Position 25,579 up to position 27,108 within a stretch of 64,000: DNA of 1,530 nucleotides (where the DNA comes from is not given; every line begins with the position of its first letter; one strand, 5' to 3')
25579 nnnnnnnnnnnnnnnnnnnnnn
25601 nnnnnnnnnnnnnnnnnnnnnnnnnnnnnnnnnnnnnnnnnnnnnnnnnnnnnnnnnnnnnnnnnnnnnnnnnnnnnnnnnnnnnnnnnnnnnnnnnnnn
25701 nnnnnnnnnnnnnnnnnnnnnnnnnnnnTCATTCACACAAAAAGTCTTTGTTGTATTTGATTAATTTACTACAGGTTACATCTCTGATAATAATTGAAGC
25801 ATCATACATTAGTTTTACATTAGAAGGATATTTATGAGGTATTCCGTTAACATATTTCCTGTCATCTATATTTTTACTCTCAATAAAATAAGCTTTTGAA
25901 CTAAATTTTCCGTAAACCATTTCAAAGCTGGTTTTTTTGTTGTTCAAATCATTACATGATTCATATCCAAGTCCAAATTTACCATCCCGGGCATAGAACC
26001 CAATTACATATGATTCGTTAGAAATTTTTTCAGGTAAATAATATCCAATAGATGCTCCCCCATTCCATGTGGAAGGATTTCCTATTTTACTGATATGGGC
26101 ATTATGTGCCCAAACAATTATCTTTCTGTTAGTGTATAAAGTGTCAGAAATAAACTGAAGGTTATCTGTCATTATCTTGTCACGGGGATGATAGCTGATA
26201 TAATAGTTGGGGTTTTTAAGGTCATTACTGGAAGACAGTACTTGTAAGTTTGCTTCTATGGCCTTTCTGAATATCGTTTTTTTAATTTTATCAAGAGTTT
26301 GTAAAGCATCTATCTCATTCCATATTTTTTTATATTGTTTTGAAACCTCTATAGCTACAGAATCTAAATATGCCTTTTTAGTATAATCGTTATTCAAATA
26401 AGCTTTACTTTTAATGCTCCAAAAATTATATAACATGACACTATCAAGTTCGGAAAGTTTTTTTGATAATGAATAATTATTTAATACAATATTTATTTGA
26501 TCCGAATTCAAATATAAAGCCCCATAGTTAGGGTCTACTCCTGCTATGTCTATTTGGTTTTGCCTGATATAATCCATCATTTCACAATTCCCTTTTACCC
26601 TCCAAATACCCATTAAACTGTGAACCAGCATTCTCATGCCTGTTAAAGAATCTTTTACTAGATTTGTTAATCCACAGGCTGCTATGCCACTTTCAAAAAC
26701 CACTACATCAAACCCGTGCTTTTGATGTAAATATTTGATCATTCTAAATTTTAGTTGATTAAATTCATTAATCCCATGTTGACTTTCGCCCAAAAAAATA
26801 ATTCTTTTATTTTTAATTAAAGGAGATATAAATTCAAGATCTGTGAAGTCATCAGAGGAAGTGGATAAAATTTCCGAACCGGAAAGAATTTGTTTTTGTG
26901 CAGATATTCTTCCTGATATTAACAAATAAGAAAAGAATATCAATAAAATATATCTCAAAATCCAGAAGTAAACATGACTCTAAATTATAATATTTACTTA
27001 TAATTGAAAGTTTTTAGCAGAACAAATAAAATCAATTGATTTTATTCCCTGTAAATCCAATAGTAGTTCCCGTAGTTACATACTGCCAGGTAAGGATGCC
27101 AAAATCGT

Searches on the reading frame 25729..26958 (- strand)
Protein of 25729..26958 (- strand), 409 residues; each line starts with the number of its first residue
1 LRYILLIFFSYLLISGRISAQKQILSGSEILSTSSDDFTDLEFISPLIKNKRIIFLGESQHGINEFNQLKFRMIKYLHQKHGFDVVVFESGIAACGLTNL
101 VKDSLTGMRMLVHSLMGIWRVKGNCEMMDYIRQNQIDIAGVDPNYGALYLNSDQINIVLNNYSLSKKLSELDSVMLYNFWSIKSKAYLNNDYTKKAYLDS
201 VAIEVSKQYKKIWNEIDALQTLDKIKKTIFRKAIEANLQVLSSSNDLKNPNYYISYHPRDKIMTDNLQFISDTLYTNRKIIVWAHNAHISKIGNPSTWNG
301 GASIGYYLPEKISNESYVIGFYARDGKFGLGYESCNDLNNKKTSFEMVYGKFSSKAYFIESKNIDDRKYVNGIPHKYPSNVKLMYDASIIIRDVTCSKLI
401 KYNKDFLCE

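Call 52: search_protein_families(library=pfam, proteins=[window:25729-26958:-], max_evalue=0.001)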
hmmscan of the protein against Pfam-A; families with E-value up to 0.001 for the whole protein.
window:25729-26958:- (409 aa): 1 family
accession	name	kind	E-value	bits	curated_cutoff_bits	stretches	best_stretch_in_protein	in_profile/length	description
PF05139.19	Erythro_esteras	-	4.3e-21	76.4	26.4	1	78-337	1-278/358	Erythromycin esterase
